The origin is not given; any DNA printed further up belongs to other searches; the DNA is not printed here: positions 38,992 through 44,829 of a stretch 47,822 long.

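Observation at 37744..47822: Non-canonical Druantia/DISARM-like operon: two unknown proteins + 1845-aa helicase-DUF1998 fusion + Cas4-type nuclease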

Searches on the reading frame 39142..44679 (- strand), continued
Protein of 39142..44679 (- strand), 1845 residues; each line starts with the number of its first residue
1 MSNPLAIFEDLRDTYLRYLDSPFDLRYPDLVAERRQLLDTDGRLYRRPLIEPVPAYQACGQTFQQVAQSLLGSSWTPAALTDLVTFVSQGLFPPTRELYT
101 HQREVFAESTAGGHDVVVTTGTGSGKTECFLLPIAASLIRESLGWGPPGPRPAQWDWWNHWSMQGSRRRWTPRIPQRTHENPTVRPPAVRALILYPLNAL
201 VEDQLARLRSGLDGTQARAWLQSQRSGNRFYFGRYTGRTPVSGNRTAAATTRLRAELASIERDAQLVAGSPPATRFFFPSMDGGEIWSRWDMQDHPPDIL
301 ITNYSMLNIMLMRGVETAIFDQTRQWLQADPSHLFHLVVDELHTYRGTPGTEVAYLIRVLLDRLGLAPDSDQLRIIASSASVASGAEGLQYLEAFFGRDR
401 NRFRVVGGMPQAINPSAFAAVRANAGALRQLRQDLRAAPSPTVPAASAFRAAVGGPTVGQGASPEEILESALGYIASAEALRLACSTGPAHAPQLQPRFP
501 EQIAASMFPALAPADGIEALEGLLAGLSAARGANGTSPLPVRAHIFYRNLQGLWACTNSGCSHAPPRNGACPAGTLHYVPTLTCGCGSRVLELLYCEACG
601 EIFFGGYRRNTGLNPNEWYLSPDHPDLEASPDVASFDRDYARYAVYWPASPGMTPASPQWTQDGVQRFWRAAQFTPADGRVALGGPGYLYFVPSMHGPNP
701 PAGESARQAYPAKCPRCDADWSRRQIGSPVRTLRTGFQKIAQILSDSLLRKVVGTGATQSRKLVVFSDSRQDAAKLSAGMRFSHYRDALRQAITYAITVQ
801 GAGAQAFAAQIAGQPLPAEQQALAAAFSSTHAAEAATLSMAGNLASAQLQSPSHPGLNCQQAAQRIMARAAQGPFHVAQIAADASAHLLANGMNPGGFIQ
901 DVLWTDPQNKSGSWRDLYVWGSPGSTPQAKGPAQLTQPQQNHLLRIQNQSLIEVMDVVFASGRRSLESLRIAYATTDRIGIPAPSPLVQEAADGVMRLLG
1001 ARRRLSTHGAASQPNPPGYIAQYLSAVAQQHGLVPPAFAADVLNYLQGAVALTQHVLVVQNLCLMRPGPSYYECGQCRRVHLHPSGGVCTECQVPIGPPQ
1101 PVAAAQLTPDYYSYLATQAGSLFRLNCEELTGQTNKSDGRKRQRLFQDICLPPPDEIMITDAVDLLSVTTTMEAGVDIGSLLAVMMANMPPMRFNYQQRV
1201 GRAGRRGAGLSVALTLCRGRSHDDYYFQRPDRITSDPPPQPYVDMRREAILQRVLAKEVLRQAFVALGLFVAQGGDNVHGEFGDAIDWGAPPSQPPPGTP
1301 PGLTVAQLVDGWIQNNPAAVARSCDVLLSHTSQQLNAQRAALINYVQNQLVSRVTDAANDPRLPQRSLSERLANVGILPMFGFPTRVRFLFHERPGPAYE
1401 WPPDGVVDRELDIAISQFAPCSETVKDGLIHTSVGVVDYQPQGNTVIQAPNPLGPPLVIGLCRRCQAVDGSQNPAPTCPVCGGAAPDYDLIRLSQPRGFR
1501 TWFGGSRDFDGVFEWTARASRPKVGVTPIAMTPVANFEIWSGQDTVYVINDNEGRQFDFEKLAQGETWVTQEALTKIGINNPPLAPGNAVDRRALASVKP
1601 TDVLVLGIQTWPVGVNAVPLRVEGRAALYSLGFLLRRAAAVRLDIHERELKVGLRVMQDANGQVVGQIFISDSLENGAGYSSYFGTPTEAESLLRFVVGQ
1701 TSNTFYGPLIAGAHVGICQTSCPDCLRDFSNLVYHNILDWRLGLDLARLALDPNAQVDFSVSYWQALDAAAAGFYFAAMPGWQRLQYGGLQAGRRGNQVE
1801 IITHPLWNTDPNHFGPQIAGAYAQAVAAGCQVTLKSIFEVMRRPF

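Call 52: search_solved_structures(query=window:39142-44679:-, max_evalue=0.001)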
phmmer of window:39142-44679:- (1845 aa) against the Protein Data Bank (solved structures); distinct sequences matched with E-value up to 0.001: 3.
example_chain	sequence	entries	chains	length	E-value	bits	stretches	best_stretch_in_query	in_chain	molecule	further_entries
9wae_A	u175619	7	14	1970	1.8e-180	605.5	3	3-796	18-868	Helicase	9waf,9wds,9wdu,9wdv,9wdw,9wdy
9tu7_Y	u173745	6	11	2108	5.8e-44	153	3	1162-1255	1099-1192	DEAD/DEAH box helicase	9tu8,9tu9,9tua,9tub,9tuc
6znp_A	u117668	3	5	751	2.3e-12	48.2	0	1164-1242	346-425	Uncharacterized ATP-dependent helicase YprA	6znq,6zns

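Call 65: find_encoding_contigs(protein=P0013, flank=10000, max_places=3)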
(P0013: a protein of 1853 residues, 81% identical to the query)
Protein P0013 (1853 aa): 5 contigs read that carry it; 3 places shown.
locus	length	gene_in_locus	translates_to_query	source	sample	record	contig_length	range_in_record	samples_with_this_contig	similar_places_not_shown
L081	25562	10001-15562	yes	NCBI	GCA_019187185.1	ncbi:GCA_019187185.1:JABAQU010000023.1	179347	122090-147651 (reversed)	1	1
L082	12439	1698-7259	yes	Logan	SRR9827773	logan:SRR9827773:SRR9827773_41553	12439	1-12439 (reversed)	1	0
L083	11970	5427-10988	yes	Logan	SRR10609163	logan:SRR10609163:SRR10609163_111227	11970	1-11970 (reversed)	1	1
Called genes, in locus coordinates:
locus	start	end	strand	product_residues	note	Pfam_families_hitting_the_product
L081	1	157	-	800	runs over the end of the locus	PF07715:Plug, PF00593:TonB_dep_Rec_b-barrel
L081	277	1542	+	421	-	PF01266:DAO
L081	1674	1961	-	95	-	PF05016:ParE_toxin (weak)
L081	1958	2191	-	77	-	PF09720:Unstab_antitox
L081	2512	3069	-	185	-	PF08378:NERD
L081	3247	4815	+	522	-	PF04313:HSDR_N (faint), PF00270:DEAD, PF04851:ResIII, PF18766:SWI2_SNF2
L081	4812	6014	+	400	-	PF00145:DNA_methylase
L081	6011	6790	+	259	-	PF00730:HhH-GPD (weak)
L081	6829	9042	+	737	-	-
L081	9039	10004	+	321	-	-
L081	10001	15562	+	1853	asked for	PF00270:DEAD, PF27116:YjiV_N, PF00271:Helicase_C (faint)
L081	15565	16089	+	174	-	PF12705:PDDEXK_1 (weak)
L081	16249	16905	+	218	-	-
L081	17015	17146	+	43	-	-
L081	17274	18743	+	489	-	PF02146:SIR2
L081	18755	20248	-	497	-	PF13091:PLDc_2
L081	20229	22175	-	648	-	PF00005:ABC_tran, PF02463:SMC_N (faint), PF13555:AAA_29 (faint), PF01926:MMR_HSR1 (faint), PF12848:ABC_tran_Xtn, PF00005:ABC_tran, PF13304:AAA_21 (weak), PF16326:ABC_tran_CTD (weak)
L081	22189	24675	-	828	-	PF00672:HAMP, PF00989:PAS, PF13188:PAS_8 (faint), PF08448:PAS_4, PF13426:PAS_9, PF00990:GGDEF, PF00563:EAL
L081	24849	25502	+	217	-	PF01323:DSBA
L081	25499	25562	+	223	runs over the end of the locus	PF02557:VanY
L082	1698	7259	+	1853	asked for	PF00270:DEAD, PF27116:YjiV_N, PF00271:Helicase_C (faint)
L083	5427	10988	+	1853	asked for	PF00270:DEAD, PF27116:YjiV_N, PF00271:Helicase_C (faint)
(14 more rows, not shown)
